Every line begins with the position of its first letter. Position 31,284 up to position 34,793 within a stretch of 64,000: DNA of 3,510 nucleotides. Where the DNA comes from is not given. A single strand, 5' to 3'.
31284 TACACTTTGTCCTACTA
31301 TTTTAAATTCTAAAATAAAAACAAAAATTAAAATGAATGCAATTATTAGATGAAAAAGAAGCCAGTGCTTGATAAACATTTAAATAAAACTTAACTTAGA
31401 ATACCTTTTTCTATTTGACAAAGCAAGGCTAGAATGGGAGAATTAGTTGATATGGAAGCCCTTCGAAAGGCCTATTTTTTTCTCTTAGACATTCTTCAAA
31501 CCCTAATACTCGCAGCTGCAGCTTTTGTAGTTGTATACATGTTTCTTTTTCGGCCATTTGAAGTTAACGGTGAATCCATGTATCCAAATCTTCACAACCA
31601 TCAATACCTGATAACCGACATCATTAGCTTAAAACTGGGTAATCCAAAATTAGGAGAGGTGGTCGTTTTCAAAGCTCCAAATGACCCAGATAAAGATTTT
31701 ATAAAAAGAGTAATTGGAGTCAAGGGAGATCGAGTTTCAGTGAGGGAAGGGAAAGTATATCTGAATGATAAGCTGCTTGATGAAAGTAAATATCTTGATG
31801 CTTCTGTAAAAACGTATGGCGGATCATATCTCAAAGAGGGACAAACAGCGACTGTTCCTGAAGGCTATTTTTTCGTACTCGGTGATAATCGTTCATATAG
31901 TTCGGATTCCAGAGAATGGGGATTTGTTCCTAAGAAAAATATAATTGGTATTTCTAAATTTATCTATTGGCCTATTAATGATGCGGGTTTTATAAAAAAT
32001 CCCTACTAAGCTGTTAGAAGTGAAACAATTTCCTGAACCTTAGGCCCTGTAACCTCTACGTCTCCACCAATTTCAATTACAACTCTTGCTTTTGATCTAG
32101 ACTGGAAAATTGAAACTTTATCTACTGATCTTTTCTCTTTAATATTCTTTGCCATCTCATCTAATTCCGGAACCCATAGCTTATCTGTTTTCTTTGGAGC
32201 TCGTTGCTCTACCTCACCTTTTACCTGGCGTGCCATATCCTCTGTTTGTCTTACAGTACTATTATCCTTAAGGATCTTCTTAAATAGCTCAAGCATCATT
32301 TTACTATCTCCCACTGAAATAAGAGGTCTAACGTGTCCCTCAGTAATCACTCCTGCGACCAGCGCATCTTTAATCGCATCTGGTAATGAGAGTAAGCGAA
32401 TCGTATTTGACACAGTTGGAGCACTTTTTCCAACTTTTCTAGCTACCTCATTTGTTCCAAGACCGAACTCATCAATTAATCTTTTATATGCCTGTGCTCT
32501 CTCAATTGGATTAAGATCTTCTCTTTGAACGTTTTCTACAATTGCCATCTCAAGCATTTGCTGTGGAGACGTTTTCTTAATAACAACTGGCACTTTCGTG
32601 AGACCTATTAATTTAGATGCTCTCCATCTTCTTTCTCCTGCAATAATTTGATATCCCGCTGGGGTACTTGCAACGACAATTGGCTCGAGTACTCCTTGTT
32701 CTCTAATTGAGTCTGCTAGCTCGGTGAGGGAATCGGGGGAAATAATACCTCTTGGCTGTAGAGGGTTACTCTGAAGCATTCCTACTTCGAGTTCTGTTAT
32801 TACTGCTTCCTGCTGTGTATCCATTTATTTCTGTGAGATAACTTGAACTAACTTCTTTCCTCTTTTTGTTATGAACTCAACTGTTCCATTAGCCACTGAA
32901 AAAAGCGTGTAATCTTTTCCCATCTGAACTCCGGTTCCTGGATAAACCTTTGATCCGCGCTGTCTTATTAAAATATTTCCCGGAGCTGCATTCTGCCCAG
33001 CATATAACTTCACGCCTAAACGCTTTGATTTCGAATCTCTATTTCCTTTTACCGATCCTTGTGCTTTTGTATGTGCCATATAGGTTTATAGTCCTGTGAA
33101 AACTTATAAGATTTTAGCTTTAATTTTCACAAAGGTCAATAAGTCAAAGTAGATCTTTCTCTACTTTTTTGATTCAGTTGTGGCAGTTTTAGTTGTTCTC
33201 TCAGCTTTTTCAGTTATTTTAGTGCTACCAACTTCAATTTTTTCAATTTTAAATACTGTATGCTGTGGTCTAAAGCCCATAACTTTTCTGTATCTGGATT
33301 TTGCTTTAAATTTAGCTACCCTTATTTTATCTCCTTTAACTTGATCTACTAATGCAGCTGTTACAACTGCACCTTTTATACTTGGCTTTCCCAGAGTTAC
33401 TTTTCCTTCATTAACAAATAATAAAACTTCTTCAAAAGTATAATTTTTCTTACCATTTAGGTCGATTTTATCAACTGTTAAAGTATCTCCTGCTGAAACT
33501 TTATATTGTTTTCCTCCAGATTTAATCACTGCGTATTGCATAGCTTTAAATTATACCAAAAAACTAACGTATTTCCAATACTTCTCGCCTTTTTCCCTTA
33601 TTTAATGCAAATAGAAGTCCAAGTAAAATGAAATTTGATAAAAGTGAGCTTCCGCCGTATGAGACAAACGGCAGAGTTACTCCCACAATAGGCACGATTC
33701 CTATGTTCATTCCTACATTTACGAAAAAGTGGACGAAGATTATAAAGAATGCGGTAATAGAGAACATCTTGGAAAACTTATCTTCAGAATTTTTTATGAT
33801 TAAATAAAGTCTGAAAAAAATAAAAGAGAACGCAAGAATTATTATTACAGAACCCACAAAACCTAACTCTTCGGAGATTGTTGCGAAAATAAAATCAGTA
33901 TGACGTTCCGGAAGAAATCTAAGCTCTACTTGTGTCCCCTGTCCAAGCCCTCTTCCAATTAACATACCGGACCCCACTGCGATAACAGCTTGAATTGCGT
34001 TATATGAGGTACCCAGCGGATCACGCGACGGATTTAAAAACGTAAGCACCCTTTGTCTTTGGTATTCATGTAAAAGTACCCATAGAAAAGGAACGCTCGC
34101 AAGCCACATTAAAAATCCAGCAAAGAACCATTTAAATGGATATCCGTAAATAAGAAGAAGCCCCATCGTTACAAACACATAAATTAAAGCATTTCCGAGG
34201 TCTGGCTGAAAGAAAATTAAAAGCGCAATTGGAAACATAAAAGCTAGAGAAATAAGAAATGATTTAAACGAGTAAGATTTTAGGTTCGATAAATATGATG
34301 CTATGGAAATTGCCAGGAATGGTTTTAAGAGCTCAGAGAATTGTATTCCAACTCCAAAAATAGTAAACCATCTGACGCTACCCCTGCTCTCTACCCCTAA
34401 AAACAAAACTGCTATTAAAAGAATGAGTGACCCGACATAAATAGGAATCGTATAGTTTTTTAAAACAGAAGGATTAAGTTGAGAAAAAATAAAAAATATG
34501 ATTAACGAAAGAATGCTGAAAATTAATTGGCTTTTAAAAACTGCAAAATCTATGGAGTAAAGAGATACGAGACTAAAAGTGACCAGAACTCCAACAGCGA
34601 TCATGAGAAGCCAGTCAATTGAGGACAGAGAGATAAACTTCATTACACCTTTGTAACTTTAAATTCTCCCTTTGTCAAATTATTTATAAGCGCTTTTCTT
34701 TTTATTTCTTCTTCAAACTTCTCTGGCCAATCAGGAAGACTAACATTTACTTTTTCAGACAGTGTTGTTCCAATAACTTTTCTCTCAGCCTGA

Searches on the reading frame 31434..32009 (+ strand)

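Call 10: search_protein_families(library=pfam, proteins=[window:31434-32009:+], max_evalue=0.00001)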
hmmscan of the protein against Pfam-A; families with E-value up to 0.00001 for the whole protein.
window:31434-32009:+ (191 aa): 1 family
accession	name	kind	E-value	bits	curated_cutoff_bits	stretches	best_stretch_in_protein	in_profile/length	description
PF10502.14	Peptidase_S26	-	3.1e-48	164.3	22.9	1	19-179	3-168/168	Signal peptidase, peptidase S26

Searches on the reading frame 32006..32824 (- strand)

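Call 10: search_protein_families(library=pfam, proteins=[window:32006-32824:-], max_evalue=0.00001)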
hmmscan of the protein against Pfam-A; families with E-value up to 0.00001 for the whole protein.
window:32006-32824:- (272 aa): 2 families
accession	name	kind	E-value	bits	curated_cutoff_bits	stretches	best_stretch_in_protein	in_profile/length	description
PF17762.8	HTH_ParB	-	1.5e-33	115.4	22.6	1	102-202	1-101/102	ParB HTH domain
PF02195.25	ParB_N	-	3.9e-31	107.4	26.3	1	9-100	3-95/95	ParB N-terminal domain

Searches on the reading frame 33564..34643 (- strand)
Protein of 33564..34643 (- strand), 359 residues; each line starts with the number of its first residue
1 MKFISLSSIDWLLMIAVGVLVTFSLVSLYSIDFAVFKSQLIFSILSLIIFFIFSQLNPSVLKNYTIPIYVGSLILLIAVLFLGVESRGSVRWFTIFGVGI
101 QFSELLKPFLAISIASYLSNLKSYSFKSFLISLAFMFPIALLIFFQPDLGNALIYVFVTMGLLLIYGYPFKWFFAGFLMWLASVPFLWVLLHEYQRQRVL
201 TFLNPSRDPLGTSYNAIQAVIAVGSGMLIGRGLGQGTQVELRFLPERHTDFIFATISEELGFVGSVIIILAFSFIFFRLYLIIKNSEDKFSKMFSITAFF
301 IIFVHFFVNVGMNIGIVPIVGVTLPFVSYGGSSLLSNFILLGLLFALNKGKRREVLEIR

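Call 10: search_protein_families(library=pfam, proteins=[window:33564-34643:-], max_evalue=0.00001)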
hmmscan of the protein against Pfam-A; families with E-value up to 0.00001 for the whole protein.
window:33564-34643:- (359 aa): 1 family
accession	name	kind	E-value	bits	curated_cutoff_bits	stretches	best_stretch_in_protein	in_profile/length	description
PF01098.24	FTSW_RODA_SPOVE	-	5.6e-88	295.7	26.4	1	11-350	8-353/356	Cell cycle protein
